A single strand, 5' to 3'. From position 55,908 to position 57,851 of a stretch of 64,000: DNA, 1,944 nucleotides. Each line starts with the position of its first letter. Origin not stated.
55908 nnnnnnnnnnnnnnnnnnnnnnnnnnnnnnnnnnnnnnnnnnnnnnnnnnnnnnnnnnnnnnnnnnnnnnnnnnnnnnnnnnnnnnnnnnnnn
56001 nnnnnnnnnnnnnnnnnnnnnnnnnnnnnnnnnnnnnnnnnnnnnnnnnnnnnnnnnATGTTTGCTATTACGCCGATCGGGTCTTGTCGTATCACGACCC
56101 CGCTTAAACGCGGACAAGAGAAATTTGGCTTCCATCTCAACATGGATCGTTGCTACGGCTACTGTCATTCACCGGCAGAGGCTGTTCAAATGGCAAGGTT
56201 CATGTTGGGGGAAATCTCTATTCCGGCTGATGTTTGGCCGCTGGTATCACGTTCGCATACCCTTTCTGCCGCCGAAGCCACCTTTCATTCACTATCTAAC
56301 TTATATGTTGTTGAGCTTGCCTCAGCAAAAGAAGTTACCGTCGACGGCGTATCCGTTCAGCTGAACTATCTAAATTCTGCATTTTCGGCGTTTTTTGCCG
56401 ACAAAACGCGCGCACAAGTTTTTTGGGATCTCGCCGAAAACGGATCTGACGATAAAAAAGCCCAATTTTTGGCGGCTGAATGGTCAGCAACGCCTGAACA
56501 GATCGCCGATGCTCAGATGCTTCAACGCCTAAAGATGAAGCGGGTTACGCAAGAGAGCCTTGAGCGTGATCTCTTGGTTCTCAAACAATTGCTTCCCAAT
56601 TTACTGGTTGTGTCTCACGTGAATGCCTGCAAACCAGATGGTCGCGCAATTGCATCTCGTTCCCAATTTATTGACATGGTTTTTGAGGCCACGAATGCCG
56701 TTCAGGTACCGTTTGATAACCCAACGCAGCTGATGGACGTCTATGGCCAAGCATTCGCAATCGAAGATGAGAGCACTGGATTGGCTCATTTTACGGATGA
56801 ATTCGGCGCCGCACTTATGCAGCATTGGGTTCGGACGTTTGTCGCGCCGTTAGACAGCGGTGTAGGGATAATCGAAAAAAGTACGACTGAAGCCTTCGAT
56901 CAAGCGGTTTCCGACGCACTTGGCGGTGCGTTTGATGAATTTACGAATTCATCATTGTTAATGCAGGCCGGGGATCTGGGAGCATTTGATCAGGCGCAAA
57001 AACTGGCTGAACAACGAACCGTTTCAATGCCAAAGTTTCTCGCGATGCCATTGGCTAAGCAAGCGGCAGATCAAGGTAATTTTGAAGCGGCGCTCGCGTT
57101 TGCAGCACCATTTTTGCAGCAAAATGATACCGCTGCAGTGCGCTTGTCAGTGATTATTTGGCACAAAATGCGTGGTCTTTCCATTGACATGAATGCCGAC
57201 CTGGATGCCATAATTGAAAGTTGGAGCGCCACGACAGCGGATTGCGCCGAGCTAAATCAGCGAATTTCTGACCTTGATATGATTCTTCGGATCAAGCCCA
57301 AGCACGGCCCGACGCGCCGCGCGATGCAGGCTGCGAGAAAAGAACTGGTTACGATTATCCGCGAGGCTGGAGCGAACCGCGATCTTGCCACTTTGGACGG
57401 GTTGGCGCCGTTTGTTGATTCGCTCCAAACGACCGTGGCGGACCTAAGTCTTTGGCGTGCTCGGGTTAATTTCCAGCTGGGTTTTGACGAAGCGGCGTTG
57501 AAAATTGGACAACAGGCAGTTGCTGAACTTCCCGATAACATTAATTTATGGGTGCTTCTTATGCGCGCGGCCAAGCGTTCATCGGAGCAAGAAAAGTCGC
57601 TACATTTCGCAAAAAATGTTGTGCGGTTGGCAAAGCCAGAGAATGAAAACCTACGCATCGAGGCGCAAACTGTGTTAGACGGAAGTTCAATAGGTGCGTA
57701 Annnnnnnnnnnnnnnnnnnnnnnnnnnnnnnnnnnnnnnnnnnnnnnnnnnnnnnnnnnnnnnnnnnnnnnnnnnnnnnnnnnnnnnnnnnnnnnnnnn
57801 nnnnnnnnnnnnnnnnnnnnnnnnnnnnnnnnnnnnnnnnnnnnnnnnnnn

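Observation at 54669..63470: Vi-antigen-like (viaB) capsule operon in a Roseobacter-group bacterium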

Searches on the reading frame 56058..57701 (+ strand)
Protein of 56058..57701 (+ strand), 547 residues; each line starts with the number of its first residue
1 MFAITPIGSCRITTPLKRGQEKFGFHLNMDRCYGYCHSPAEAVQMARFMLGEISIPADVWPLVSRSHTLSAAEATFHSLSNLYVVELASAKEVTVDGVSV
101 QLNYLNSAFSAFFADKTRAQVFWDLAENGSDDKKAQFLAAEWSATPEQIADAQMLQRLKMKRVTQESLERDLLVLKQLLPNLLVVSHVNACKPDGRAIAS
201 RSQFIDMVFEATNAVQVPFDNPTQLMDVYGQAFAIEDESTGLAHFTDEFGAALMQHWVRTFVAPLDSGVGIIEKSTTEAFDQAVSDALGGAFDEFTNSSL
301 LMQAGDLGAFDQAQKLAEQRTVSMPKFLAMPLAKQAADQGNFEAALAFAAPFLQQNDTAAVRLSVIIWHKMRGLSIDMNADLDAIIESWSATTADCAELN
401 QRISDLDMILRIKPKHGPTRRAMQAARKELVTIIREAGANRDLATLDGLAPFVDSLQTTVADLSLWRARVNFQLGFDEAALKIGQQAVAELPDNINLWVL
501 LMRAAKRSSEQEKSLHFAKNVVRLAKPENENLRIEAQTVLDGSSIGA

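Call 3: search_protein_families(library=pfam, proteins=[window:56058-57701:+], max_evalue=0.01)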
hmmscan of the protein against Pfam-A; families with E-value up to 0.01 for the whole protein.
window:56058-57701:+ (547 aa): 2 families
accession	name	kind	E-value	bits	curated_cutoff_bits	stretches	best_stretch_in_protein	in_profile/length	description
PF03704.23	BTAD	-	0.0098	16.7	22.1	0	448-517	49-118/146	Bacterial transcriptional activator domain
PF13428.12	TPR_14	-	0.0099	16.9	23.5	0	462-503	2-43/44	Tetratricopeptide repeat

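Call 4: search_protein_families(library=ncbifam, proteins=[window:56058-57701:+], max_evalue=0.01)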
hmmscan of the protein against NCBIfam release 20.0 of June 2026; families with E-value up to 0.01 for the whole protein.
window:56058-57701:+ (547 aa): 1 family
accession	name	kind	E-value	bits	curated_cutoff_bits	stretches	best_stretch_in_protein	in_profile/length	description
NF011727.0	PRK15180.1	equivalog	6e-50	170.1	1808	1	1-256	9-265/831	Vi polysaccharide biosynthesis protein TviD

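Call 7: find_homologous_proteins(query=window:56058-57701:+, max_evalue=0.001)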
Query window:56058-57701:+ (547 aa): 81 proteins with E <= 0.001 among 8000 candidates.
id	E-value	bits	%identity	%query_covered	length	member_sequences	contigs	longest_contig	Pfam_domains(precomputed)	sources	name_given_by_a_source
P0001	0.0e+0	1197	99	100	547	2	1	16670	PF27354.1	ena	-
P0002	2.1e-157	543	48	66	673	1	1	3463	PF27354.1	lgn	-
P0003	1.4e-148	514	47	66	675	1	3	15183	PF27354.1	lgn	-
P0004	1.7e-140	487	46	71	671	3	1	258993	PF27354.1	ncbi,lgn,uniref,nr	ncbi:hypothetical protein SAMN05444273_10620 [Litoreibacter ascidiaceicola]|uniref:Tetratricopeptide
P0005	1.6e-138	481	47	64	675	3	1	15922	PF27354.1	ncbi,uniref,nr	ncbi:hypothetical protein [Litoreibacter halocynthiae]|uniref:hypothetical protein n=1 Tax=Litoreiba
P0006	2.1e-135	471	60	50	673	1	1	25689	PF27354.1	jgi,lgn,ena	-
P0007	3.4e-134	467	51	70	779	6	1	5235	PF27354.1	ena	-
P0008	3.6e-133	463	39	100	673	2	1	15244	PF27354.1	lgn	-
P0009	2.1e-132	461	47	64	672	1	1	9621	PF27354.1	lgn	-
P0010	1.9e-129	451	62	48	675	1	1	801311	PF27354.1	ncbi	-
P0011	8.7e-129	449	52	59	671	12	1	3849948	PF27354.1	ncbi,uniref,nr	ncbi:hypothetical protein [uncultured Litoreibacter sp.]|uniref:hypothetical protein n=1 Tax=uncultu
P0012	1.2e-127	445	56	48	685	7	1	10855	PF27354.1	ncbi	-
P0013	1.8e-127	444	44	65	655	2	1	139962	PF27354.1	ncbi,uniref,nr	ncbi:hypothetical protein [Litoreibacter arenae]|uniref:hypothetical protein n=1 Tax=Litoreibacter a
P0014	1.9e-127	444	47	64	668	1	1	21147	PF27354.1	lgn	-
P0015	5.0e-127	443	57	48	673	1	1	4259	PF27354.1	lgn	-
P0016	5.2e-127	443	55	53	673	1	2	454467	PF27354.1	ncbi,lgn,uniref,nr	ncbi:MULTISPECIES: hypothetical protein [unclassified Roseovarius]|uniref:hypothetical protein n=1 T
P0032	2.4e-113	398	43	100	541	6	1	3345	PF27354.1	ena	-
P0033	4.5e-113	397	42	100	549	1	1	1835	PF27354.1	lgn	-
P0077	1.1e-65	241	43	48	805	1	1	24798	PF14559.13,PF27354.1,PF23914.2,PF13424.13,PF13432.13,PF13428.13,PF07719.24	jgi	-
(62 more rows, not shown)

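Call 8: search_solved_structures(query=window:56058-57701:+, max_evalue=1)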
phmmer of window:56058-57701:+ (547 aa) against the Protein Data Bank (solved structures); distinct sequences matched with E-value up to 1: 0.

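Call 13: find_encoding_contigs(protein=P0001, flank=10000, max_places=4)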
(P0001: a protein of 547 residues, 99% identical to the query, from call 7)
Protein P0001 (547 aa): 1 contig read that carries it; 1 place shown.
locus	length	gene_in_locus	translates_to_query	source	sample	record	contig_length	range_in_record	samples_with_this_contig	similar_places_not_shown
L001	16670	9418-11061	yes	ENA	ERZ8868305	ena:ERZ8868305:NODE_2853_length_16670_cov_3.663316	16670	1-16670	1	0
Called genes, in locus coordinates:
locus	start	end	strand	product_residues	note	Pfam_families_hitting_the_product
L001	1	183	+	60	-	?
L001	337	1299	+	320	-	PF00892:EamA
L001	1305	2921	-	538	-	PF01645:Glu_synthase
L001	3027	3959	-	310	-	PF01656:CbiA, PF09140:MipZ, PF10609:ParA, PF13614:AAA_31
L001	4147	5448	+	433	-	PF00270:DEAD, PF04851:ResIII, PF00271:Helicase_C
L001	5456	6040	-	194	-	PF16867:DMSP_lyase, PF07883:Cupin_2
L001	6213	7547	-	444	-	PF00232:Glyco_hydro_1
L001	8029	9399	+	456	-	PF03721:UDPG_MGDP_dh_N, PF00984:UDPG_MGDP_dh, PF03720:UDPG_MGDP_dh_C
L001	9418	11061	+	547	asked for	PF27354:TviD_N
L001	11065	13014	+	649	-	PF00534:Glycos_transf_1, PF13692:Glyco_trans_1_4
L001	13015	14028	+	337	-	PF00106:adh_short (weak), PF01073:3Beta_HSD, PF01370:Epimerase, PF02719:Polysacc_synt_2, PF04321:RmlD_sub_bind, PF13460:NAD_binding_10 (faint), PF16363:GDP_Man_Dehyd, PF07993:NAD_binding_4 (weak)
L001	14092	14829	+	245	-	PF01061:ABC2_membrane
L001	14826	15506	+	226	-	PF00005:ABC_tran (weak)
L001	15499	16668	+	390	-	?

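Call 18: find_encoding_contigs(protein=P0011, flank=10000, max_places=2)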
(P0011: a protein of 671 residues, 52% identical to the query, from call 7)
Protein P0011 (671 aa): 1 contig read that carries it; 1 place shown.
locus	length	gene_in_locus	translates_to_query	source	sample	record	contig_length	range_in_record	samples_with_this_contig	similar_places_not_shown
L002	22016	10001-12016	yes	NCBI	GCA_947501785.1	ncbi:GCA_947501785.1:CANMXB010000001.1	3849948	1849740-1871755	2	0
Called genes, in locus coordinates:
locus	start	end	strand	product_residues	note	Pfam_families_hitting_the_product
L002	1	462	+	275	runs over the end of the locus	PF13452:FAS1_DH_region, PF27832:Htd2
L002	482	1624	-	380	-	PF05569:Peptidase_M56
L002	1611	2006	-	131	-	PF03965:Penicillinase_R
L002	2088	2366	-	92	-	PF09928:DUF2160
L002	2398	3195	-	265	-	PF00528:BPD_transp_1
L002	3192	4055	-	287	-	PF00528:BPD_transp_1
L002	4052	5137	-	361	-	PF13555:AAA_29 (faint), PF00005:ABC_tran, PF17912:OB_MalK (weak), PF08402:TOBE_2 (weak)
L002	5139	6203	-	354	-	PF00005:ABC_tran, PF02463:SMC_N (faint), PF13304:AAA_21 (faint), PF08402:TOBE_2 (faint)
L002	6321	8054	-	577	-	PF01547:SBP_bac_1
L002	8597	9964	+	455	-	PF03446:NAD_binding_2 (faint), PF03721:UDPG_MGDP_dh_N, PF00984:UDPG_MGDP_dh, PF03720:UDPG_MGDP_dh_C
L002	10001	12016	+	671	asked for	PF27354:TviD_N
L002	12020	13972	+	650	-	PF00534:Glycos_transf_1, PF13692:Glyco_trans_1_4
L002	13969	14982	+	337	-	PF00106:adh_short, PF01073:3Beta_HSD, PF01370:Epimerase, PF02719:Polysacc_synt_2, PF04321:RmlD_sub_bind, PF13460:NAD_binding_10 (faint), PF16363:GDP_Man_Dehyd, PF07993:NAD_binding_4 (weak)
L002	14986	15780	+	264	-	PF01061:ABC2_membrane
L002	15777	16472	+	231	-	PF00005:ABC_tran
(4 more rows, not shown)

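Call 19: find_encoding_contigs(protein=P0016, flank=10000, max_places=2)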
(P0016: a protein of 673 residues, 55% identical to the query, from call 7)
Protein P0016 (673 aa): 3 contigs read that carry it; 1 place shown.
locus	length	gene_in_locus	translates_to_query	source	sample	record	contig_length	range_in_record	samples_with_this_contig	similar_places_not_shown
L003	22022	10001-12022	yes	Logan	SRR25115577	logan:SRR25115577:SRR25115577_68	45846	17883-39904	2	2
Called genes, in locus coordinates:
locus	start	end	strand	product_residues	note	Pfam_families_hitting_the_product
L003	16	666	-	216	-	-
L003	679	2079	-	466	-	PF05694:SBP56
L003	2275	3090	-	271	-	PF00528:BPD_transp_1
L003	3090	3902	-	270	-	PF00528:BPD_transp_1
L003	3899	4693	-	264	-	PF00005:ABC_tran, PF13304:AAA_21 (weak)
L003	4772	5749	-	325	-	PF12974:Phosphonate-bd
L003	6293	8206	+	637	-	PF00353:HemolysinCabind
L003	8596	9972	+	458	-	PF03446:NAD_binding_2 (weak), PF03721:UDPG_MGDP_dh_N, PF00984:UDPG_MGDP_dh, PF03720:UDPG_MGDP_dh_C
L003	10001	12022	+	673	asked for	PF27354:TviD_N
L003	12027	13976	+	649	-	PF00534:Glycos_transf_1, PF13692:Glyco_trans_1_4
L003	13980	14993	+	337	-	PF00106:adh_short (weak), PF01073:3Beta_HSD, PF01370:Epimerase, PF02719:Polysacc_synt_2, PF04321:RmlD_sub_bind, PF13460:NAD_binding_10 (weak), PF16363:GDP_Man_Dehyd, PF07993:NAD_binding_4 (weak)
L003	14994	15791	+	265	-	PF01061:ABC2_membrane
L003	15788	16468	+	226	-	PF00005:ABC_tran (faint)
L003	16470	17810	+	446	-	-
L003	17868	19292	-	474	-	PF18127:NAMPT_N, PF04095:NAPRTase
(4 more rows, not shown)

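Call 20: find_encoding_contigs(protein=P0077, flank=10000, max_places=2)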
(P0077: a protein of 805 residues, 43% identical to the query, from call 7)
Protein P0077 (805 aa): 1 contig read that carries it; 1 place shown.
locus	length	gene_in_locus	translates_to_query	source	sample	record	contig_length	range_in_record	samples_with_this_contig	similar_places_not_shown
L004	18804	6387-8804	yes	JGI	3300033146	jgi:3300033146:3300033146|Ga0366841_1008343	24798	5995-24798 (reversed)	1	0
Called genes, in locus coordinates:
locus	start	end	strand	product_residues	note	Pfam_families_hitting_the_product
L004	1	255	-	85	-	?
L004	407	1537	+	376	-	PF13439:Glyco_transf_4, PF13692:Glyco_trans_1_4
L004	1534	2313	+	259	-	PF13469:Sulfotransfer_3 (faint)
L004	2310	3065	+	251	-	-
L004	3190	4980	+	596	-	PF13371:TPR_9 (weak), PF13428:TPR_14 (faint), PF14559:TPR_19 (faint)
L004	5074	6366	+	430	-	PF01210:NAD_Gly3P_dh_N (faint), PF02558:ApbA (weak), PF03446:NAD_binding_2 (faint), PF03721:UDPG_MGDP_dh_N, PF00984:UDPG_MGDP_dh, PF03720:UDPG_MGDP_dh_C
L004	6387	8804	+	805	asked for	PF27354:TviD_N, PF07719:TPR_2 (faint), PF13424:TPR_12 (faint), PF13428:TPR_14 (faint), PF13432:TPR_16 (faint), PF14559:TPR_19 (faint), PF23914:TPR_CcmH_CycH (faint)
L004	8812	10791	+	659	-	PF13524:Glyco_trans_1_2 (faint), PF00534:Glycos_transf_1, PF13692:Glyco_trans_1_4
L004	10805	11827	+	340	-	PF01073:3Beta_HSD, PF01370:Epimerase, PF02719:Polysacc_synt_2, PF04321:RmlD_sub_bind, PF16363:GDP_Man_Dehyd, PF07993:NAD_binding_4 (weak)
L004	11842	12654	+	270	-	PF01061:ABC2_membrane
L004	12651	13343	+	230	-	PF00005:ABC_tran (weak)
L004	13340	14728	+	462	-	-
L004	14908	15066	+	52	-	-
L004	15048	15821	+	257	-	PF00586:AIRS, PF02769:AIRS_C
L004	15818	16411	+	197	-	PF00551:Formyl_trans_N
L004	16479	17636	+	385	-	PF01612:DNA_pol_A_exo1, PF00570:HRDC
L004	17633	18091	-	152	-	-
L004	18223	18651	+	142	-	PF02657:SufE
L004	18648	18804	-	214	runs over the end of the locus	PF07796:DUF1638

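Call 24: search_dna_similar(query=window:56058-57701:+, collection=plasmids, mode=protein, max_evalue=0.001, max_rows=30)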
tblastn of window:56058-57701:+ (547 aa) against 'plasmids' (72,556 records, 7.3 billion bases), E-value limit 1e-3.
Records with a match: 3; places in all: 3; records where one place covers at least 80% of the query: 0.
Best place of each record, by identity: <60% 3.
By first word of the organism name: Caballeronia 3.
By predicted mobility (MOB-suite, as given by PLSDB): non-mobilizable 3.
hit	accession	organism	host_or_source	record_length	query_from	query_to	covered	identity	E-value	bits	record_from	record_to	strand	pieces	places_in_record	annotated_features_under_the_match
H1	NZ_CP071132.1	Caballeronia sp. M1242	Homo sapiens,ETA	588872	4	285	52%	34.9%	3e-42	169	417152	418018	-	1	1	tetratricopeptide repeat protein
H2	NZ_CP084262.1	Caballeronia sp. SL2Y3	Jalysus wickhami,Cell culture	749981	4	275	50%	35.0%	1e-41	168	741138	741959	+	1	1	tetratricopeptide repeat protein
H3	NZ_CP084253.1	Caballeronia sp. Sq4a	Anasa tristis,Cell culture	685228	4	271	49%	35.6%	4e-43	172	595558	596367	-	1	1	tetratricopeptide repeat protein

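Call 25: get_annotated_region(hit=H1, flank=14000)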
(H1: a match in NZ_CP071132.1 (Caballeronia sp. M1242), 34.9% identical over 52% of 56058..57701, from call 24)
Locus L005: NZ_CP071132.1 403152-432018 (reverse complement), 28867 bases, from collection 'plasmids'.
description: Caballeronia sp. M1242 plasmid unnamed3, complete sequence
organism: Caballeronia sp. M1242 (NCBI taxid 2814653)
taxonomy: Bacteria; Pseudomonadota; Betaproteobacteria; Burkholderiales; Burkholderiaceae; Caballeronia; Caballeronia sp. M1242
host: -; source: Homo sapiens,ETA; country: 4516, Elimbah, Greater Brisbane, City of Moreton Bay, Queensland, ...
typing (MOB-suite, as given by PLSDB): non-mobilizable
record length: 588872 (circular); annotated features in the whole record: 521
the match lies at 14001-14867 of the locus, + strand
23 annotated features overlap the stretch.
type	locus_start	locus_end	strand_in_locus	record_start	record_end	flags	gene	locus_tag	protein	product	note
CDS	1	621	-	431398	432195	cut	-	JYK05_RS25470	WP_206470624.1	DUF4118 domain-containing protein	-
CDS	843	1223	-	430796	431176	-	-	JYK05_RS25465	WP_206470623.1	hypothetical protein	-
CDS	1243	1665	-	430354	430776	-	-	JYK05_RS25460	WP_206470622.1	hypothetical protein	-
CDS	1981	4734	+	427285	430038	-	-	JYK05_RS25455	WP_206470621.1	bifunctional diguanylate cyclase/phosphodiesterase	-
CDS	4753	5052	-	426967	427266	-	-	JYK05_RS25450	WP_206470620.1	hypothetical protein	-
CDS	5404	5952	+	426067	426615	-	-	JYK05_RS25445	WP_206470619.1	hypothetical protein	-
CDS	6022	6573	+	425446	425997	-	-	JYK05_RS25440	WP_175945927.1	hypothetical protein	-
CDS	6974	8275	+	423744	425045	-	-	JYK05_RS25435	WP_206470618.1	gallate dioxygenase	GO:0006725 - cellular aromatic compound metabolic process [Evidence IEA]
CDS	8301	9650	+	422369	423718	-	-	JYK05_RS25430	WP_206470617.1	aromatic acid/H+ symport family MFS transporter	-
CDS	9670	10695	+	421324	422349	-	-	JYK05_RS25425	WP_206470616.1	amidohydrolase family protein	-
CDS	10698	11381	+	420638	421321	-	ligK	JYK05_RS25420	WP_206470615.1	4-carboxy-4-hydroxy-2-oxoadipate aldolase/oxaloacetate decarboxylase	-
CDS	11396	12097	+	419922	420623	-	-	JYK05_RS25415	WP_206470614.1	substrate-binding domain-containing protein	-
CDS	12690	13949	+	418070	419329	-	-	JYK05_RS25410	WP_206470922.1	nucleotide sugar dehydrogenase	GO:0000271 - polysaccharide biosynthetic process [Evidence IEA]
CDS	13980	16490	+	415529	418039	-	-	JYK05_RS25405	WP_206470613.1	tetratricopeptide repeat protein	-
CDS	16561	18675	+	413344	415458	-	-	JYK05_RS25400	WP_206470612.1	glycosyltransferase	-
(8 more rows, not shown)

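Call 59: predict_structure(alignment_id=A3)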
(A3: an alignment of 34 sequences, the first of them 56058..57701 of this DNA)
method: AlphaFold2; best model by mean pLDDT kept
length: 547 residues; sequences in the alignment: 34
mean_pLDDT: 89.8   pTM: 0.54
mean pLDDT of the five models: 89.8, 87.7, 86.4, 85.6, 83.4
residues with pLDDT >= 90: 354; 70-90: 164; 50-70: 21; < 50: 8
segments of 3 or more residues with pLDDT < 50: 237-241, 545-547
pLDDT, mean of each block of 10 residues (from residue 1): 92 89 90 92 97 97 93 94 95 96 92 96 92 96 97 97 97 97 92 81 94 95 84 54 70 89 73 78 87 86 90 90 87 88 92 89 87 74 91 91 90 89 93 96 96 81 95 97 93 96 97 96 95 96 62
secondary structure, 60 per line:
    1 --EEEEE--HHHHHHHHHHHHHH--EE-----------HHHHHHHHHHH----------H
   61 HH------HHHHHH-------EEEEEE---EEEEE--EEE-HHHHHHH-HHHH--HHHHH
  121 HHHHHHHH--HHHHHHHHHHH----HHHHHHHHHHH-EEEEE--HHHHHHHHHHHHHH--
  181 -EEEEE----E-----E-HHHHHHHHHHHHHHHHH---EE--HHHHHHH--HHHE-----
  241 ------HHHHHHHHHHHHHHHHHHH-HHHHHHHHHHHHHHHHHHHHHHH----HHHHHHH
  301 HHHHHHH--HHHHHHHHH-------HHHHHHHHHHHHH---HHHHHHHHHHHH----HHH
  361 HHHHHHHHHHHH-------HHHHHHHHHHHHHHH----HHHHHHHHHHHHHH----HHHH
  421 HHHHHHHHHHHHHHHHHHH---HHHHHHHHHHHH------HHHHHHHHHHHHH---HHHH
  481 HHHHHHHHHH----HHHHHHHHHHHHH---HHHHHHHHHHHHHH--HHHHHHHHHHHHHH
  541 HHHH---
elements in order: E3-7 H10-23 H39-49 H69-74 E82-87 E91-95 E98-100 H102-108 H110-113 H116-128 H131-141 H146-156 E158-162 H165-178 E182-186 H199-215 H223-229 H247-265 H267-289 H294-307 H310-318 H326-338 H342-353 H358-372 H380-394 H399-412 H417-439 H443-454 H461-473 H477-490 H495-507 H511-524 H527-544
